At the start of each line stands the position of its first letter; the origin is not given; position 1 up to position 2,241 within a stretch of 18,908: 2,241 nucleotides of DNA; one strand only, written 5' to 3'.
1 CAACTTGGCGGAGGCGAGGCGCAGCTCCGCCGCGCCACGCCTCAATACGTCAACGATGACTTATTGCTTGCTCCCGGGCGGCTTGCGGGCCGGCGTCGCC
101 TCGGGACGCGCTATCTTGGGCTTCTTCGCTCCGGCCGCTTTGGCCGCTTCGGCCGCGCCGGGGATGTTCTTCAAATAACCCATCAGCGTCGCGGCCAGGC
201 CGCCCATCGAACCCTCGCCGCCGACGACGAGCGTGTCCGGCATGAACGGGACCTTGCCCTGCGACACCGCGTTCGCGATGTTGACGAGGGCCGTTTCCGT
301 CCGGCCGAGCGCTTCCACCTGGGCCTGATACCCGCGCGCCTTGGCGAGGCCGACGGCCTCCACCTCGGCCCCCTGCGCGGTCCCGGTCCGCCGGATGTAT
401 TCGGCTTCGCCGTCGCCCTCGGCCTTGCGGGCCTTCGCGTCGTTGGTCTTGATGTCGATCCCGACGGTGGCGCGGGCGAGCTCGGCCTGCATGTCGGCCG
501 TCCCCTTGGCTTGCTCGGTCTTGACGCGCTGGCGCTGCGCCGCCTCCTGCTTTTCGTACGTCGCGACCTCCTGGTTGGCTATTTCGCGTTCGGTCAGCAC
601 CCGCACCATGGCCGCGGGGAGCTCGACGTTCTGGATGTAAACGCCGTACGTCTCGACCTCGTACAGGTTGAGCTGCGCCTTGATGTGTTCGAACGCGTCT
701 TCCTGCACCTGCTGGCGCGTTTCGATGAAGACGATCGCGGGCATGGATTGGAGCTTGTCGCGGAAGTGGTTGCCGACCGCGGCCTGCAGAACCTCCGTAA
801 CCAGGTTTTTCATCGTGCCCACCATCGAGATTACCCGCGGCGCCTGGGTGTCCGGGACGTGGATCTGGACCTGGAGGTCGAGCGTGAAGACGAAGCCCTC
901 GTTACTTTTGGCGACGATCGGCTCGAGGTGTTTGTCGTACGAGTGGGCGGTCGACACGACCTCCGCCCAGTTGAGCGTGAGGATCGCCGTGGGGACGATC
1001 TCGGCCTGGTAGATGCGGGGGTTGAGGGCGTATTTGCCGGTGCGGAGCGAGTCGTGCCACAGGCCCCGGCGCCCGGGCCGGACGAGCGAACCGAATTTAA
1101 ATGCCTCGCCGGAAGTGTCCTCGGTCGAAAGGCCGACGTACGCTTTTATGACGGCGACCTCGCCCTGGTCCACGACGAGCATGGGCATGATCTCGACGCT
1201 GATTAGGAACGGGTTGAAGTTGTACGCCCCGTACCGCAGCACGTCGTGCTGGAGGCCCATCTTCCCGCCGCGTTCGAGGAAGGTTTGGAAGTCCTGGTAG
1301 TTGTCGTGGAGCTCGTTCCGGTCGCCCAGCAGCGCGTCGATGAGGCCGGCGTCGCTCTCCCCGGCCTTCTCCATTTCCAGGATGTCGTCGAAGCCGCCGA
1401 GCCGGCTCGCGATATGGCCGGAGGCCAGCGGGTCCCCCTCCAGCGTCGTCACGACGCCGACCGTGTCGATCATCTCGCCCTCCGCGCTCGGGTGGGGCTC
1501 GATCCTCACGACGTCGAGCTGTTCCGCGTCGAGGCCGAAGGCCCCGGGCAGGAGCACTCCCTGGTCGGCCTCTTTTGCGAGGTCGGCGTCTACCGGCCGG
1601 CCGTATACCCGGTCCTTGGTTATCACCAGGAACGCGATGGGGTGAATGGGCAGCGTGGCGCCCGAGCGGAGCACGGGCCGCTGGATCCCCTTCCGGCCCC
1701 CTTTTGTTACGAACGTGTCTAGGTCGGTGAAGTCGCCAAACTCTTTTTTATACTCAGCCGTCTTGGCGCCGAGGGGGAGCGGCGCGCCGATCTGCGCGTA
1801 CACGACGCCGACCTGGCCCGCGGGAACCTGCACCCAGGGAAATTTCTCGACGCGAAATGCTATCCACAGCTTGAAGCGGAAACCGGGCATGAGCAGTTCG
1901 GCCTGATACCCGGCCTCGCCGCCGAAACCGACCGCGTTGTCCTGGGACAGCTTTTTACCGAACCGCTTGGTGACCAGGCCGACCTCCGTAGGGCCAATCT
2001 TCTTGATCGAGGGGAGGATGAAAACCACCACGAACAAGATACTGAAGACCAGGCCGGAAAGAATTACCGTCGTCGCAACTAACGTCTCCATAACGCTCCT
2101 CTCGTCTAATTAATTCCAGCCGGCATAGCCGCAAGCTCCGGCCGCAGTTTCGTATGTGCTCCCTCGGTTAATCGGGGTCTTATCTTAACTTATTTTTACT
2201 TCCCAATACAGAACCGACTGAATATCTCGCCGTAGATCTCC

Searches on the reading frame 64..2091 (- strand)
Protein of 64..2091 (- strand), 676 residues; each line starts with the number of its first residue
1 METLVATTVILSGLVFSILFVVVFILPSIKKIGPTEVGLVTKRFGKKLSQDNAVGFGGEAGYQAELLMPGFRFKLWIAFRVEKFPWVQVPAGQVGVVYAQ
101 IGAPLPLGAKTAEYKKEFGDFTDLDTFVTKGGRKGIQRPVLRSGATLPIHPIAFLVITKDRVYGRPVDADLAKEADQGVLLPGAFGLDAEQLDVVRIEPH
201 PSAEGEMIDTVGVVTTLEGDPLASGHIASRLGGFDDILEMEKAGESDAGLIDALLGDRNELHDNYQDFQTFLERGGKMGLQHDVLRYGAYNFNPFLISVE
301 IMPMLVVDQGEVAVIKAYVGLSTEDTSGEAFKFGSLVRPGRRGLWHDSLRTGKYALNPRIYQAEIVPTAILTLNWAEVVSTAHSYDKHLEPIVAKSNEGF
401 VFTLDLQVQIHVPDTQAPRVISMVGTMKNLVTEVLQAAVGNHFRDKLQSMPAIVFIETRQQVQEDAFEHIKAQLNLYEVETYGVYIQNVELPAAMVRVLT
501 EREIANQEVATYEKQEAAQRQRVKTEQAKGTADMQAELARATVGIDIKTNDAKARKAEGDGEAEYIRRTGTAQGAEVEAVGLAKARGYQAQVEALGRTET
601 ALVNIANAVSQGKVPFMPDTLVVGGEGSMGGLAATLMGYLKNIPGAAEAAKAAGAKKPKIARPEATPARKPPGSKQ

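Call 18: find_encoding_contigs(protein=window:64-2091:-, flank=10000, max_places=10)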
Protein window:64-2091:- (676 aa): no gene with exactly this product is on record in the collection.

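Call 76: search_protein_families(library=pfam, proteins=[window:64-2091:-], max_evalue=0.001)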
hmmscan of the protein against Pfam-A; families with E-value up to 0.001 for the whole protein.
window:64-2091:- (676 aa): 1 family
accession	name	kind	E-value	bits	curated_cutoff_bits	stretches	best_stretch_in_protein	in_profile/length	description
PF01145.31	Band_7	-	7.4e-16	59.1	23.6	1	306-518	2-172/176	SPFH domain / Band 7 family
